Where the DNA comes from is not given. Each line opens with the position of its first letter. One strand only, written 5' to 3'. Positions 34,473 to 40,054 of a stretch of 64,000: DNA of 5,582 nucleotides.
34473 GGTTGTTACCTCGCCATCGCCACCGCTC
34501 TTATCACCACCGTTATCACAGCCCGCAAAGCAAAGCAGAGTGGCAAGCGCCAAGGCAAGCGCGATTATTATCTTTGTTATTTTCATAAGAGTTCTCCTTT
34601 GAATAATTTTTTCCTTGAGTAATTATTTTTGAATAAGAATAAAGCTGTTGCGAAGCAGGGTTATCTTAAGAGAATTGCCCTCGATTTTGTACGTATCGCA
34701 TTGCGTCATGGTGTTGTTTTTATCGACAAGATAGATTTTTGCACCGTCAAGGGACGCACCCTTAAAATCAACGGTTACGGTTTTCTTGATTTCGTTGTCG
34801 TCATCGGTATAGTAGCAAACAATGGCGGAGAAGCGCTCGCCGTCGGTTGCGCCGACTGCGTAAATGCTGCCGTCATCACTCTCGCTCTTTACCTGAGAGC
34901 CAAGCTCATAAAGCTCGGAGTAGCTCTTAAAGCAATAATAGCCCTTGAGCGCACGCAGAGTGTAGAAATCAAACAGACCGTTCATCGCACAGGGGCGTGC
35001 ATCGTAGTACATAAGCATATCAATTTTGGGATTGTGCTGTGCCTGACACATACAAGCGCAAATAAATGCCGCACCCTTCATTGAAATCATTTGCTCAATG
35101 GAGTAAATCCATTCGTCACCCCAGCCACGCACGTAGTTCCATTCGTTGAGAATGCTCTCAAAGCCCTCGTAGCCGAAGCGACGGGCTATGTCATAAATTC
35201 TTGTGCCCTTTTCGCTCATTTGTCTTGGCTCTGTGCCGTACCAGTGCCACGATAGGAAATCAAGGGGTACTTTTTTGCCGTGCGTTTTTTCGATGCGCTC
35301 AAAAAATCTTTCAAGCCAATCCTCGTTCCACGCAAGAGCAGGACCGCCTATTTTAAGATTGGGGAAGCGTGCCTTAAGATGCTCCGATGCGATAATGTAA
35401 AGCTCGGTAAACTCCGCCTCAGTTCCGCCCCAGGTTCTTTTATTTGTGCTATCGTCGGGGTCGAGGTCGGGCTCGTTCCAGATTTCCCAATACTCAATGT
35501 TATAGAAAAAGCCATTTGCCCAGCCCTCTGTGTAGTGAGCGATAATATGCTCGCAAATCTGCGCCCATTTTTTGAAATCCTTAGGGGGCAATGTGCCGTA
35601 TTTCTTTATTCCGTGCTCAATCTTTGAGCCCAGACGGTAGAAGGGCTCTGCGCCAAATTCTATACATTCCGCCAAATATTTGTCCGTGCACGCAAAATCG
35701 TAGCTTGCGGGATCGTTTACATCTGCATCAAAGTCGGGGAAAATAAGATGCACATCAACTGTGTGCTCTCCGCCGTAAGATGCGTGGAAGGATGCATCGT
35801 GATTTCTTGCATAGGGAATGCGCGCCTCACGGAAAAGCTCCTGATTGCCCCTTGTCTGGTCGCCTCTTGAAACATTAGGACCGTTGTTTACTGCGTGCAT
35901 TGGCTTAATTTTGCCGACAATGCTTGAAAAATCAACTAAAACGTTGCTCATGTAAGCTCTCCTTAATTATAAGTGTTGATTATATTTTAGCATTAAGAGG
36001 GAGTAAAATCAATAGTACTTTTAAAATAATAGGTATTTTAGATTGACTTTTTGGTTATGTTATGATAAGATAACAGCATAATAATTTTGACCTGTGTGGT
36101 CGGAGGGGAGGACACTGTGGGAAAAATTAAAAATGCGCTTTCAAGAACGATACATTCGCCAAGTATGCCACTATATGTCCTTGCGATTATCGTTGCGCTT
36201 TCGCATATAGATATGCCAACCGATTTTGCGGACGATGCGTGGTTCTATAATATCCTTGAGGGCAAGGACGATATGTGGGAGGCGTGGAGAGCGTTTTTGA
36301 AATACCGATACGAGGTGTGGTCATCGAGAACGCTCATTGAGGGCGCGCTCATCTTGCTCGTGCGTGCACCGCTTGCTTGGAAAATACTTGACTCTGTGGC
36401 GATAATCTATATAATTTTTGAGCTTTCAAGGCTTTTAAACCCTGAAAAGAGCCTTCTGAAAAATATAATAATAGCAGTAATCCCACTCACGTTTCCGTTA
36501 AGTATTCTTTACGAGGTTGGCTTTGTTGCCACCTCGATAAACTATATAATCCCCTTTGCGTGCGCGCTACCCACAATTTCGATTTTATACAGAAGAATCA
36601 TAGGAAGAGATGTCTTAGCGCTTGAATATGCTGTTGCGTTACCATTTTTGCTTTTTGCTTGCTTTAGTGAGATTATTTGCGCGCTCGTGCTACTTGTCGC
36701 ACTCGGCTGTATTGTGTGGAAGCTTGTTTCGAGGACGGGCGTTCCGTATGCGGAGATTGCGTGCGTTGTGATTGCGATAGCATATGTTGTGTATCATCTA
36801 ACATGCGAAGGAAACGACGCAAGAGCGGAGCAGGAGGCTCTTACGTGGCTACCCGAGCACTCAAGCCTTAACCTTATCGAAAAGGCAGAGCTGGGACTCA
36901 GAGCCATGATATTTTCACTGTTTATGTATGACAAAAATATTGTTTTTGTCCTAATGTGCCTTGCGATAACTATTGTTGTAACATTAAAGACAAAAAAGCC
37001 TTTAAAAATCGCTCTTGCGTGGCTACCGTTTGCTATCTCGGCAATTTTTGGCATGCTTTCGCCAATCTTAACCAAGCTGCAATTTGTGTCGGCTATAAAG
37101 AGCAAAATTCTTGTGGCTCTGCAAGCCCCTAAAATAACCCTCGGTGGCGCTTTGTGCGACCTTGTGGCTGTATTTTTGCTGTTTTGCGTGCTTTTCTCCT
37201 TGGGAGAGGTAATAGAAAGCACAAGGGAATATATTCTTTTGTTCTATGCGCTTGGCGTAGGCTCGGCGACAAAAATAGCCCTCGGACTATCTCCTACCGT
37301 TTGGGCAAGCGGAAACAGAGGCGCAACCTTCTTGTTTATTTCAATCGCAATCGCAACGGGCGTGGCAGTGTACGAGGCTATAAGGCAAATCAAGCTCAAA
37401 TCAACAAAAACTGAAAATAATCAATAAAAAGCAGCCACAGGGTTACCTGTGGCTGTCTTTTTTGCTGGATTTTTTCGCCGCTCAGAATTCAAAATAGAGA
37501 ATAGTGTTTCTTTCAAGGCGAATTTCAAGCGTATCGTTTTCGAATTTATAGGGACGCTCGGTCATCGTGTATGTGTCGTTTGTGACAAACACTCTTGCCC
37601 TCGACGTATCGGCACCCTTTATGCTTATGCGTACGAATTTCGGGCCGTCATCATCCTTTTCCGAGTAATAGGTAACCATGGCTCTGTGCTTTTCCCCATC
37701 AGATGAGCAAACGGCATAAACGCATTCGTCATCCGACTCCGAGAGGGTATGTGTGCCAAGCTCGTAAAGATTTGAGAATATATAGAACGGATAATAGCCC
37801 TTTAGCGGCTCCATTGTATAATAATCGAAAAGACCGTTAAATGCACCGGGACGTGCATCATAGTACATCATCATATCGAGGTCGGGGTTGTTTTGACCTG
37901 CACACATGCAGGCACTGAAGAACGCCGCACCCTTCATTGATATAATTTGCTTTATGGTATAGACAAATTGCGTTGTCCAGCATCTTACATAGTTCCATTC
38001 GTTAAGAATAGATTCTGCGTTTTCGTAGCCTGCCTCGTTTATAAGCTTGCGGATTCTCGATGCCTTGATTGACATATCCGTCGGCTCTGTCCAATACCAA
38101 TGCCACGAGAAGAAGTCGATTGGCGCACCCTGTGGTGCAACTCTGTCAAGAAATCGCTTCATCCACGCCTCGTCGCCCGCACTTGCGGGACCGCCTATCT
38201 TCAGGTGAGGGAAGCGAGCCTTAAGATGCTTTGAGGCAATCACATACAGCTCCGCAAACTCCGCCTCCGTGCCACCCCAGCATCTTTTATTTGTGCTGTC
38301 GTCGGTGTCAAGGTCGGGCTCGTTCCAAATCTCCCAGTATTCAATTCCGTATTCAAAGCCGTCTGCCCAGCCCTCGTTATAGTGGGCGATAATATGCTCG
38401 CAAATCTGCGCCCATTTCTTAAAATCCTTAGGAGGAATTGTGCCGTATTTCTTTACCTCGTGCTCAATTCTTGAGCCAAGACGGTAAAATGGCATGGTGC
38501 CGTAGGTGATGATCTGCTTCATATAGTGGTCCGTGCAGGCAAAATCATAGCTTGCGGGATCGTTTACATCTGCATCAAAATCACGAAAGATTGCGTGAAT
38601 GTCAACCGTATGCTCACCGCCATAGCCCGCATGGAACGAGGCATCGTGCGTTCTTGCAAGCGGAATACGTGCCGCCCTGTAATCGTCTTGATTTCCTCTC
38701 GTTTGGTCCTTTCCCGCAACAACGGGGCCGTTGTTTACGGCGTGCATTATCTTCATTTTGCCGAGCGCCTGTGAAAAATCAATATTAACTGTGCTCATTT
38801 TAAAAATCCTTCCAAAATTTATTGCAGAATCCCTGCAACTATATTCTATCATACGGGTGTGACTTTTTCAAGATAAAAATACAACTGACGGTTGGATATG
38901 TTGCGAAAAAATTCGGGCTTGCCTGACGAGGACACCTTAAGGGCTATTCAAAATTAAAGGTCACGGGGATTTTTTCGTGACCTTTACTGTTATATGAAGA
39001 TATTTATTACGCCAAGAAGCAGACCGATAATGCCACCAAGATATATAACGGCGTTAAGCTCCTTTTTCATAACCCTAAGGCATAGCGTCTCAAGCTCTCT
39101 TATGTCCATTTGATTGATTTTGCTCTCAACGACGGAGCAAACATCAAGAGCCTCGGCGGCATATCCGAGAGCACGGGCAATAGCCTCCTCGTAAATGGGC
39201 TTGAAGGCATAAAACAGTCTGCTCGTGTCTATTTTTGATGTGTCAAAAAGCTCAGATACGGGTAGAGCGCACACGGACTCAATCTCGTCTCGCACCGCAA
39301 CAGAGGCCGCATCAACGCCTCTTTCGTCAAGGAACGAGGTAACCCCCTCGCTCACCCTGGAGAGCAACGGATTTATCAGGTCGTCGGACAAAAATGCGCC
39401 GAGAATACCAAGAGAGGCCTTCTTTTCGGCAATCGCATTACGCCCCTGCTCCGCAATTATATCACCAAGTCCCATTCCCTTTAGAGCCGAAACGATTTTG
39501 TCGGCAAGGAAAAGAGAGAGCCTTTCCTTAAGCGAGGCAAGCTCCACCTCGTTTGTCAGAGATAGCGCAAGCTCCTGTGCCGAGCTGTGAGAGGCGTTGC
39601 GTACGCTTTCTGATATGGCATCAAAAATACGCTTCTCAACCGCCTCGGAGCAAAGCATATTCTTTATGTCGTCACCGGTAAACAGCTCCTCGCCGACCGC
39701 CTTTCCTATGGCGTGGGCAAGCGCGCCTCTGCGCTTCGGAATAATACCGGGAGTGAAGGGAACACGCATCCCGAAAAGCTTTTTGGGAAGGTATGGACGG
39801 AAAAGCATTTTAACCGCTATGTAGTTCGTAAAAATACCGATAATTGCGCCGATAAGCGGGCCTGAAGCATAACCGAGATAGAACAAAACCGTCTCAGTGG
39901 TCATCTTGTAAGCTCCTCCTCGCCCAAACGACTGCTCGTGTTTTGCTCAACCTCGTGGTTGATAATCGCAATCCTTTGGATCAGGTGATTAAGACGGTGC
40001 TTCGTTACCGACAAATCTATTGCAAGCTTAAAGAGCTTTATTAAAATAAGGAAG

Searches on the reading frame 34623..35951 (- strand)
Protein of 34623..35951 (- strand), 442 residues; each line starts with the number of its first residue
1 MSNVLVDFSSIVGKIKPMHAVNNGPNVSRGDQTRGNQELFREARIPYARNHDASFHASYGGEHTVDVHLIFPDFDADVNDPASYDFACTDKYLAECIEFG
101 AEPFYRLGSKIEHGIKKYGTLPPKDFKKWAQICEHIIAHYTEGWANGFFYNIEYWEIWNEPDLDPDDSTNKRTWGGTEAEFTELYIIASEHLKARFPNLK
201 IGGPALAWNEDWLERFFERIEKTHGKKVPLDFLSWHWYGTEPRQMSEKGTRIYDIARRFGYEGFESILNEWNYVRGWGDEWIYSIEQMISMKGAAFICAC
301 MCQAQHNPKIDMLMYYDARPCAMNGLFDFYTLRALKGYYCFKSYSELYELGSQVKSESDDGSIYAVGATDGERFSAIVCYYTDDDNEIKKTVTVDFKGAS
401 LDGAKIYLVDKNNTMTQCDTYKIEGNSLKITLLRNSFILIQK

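Call 94: search_protein_families(library=pfam, proteins=[window:34623-35951:-], max_evalue=0.00001)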
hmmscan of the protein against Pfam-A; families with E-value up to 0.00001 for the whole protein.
window:34623-35951:- (442 aa): 1 family
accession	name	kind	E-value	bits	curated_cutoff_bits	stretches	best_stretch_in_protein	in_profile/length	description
PF01229.23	Glyco_hydro_39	-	2.9e-18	66.4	26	1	75-241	65-229/472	Glycosyl hydrolases family 39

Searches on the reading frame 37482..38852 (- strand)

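Call 94: search_protein_families(library=pfam, proteins=[window:37482-38852:-], max_evalue=0.00001)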
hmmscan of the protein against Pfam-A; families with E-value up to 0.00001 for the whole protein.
window:37482-38852:- (456 aa): 1 family
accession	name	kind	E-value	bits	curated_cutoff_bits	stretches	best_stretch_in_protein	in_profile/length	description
PF01229.23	Glyco_hydro_39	-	2.3e-18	66.7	26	1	83-257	58-230/472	Glycosyl hydrolases family 39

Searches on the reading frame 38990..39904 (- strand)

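Call 94: search_protein_families(library=pfam, proteins=[window:38990-39904:-], max_evalue=0.00001)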
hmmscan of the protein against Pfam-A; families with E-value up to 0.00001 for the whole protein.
window:38990-39904:- (304 aa): 1 family
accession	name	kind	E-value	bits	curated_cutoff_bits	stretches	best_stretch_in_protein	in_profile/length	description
PF04286.17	DUF445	-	1.3e-32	114.6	33.8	2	18-149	2-129/368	Protein of unknown function (DUF445)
